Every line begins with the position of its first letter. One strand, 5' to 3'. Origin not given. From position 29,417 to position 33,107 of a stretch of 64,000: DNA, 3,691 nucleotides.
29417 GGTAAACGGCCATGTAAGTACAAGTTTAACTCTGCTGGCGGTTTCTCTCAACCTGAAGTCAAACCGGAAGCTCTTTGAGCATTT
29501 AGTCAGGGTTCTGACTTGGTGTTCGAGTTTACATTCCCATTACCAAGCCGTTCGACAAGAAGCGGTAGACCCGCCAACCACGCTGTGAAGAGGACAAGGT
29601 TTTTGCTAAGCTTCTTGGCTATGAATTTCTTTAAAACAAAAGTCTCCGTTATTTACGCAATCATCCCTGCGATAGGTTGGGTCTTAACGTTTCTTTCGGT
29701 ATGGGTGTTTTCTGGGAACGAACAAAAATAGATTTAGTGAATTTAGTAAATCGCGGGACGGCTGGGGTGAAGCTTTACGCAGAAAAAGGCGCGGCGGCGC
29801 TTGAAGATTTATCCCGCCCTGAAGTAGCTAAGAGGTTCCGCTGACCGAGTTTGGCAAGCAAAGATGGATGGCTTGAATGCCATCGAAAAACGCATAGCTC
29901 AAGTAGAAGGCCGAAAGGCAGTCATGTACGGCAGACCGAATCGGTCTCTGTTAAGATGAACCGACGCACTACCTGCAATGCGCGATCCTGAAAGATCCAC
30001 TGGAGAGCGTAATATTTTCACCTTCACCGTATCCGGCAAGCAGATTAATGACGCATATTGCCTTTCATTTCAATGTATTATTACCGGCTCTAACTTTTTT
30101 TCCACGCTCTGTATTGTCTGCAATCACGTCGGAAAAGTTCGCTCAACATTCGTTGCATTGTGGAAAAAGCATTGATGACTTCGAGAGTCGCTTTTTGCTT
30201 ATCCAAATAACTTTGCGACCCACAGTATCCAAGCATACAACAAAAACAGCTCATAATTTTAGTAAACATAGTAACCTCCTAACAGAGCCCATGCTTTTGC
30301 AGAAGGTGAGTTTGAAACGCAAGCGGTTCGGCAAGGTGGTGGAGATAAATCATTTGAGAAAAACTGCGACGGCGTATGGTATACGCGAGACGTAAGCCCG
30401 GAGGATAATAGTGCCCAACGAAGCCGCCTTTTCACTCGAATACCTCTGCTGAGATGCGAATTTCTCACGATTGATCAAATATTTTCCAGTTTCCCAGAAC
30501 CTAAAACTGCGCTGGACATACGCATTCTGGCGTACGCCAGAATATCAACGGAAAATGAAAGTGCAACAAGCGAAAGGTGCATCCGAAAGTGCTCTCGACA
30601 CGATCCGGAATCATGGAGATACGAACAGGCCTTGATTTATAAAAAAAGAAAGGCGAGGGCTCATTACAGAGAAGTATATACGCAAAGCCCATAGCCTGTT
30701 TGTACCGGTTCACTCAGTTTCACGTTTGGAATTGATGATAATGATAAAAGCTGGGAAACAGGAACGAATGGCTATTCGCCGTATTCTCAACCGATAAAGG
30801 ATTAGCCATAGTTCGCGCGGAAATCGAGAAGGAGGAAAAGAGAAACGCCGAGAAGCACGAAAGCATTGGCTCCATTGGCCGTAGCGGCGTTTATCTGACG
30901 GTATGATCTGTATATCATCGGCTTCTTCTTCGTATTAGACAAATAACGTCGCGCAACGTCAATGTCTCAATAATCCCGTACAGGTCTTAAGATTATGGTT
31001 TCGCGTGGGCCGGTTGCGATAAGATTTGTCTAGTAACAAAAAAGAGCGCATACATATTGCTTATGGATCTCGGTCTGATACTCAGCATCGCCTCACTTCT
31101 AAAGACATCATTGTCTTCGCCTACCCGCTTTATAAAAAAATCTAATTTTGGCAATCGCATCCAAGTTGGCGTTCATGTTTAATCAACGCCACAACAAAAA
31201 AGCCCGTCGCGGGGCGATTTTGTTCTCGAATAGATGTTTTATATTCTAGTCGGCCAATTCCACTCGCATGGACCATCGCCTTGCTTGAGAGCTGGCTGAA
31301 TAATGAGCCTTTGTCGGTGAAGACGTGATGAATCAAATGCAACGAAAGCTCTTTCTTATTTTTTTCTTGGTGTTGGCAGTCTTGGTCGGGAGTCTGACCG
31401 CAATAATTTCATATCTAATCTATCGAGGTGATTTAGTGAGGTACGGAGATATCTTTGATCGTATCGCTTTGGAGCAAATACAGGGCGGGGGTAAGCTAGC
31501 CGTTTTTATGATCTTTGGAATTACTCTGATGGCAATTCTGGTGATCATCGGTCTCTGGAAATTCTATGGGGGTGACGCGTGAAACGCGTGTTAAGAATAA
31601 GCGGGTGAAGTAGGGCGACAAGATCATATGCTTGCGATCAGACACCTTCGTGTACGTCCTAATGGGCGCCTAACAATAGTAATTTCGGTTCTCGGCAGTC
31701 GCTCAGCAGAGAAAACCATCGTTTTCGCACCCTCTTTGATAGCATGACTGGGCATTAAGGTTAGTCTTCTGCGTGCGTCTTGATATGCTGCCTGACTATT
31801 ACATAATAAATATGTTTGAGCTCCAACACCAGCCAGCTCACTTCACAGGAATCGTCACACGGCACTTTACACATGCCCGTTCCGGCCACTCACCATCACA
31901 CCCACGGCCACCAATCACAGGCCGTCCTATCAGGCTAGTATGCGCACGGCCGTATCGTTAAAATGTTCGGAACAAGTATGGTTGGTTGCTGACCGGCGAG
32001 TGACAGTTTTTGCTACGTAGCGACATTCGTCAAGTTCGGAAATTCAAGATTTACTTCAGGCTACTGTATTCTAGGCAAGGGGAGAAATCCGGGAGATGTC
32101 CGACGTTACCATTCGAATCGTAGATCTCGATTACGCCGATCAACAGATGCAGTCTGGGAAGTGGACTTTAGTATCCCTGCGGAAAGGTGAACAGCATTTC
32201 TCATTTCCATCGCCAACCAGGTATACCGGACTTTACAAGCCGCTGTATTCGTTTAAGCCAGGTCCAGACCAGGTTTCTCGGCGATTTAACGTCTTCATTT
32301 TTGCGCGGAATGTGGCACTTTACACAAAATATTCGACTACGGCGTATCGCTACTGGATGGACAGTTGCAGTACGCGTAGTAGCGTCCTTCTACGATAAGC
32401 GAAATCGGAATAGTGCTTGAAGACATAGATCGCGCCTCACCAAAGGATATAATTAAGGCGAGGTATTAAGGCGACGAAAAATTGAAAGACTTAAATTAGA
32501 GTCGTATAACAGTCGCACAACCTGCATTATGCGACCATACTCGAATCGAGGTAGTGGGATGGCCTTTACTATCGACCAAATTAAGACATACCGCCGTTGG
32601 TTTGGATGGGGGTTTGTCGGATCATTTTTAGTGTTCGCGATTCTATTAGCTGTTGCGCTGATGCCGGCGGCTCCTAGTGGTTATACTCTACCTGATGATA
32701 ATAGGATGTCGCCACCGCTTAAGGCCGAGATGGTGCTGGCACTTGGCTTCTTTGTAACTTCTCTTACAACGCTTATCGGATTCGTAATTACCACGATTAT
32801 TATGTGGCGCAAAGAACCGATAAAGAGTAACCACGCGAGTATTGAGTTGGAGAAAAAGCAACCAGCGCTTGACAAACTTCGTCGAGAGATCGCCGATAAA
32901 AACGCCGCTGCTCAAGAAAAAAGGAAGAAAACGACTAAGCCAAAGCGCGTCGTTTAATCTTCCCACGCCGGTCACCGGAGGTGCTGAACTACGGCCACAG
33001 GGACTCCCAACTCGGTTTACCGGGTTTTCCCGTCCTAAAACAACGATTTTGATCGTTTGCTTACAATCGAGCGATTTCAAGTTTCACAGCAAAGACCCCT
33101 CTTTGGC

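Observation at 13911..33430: Two chained long direct repeats with an mgtC'|aroG' fusion junction bracket a secreted-protein operon and an 11-kb decayed filler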

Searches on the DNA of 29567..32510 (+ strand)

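Call 86: search_dna_similar(query=window:29567-32510:+, collection=plasmids, mode=distant, max_rows=5)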
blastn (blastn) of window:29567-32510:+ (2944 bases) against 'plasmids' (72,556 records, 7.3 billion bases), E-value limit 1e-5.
No match.

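Call 87: search_dna_similar(query=window:29567-32510:+, collection=phages, mode=distant, max_rows=5)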
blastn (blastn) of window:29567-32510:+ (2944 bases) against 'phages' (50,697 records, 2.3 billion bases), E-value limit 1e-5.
No match.
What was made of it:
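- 29567..32510 (.): Low-GC (44-47%) stretch with no recognisable genes. No match in the plasmid or phage collections (calls 86, 87).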

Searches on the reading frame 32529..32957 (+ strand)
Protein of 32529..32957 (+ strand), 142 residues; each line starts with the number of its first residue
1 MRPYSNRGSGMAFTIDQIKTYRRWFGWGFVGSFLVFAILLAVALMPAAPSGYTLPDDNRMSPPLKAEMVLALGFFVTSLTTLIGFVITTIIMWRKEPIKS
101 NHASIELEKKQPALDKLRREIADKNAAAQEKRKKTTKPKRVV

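Call 50: search_protein_families(library=pfam, proteins=[window:32529-32957:+], max_evalue=0.01)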
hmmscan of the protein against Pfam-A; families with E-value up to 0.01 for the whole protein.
window:32529-32957:+ (142 aa): 2 families
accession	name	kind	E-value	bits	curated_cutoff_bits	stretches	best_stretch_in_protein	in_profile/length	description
PF03988.17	DUF347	-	0.00045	20.8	28.2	0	25-44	24-43/52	Repeat of Unknown Function (DUF347)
PF03209.21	PUCC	-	0.0051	16.3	21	1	78-128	161-211/401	PUCC protein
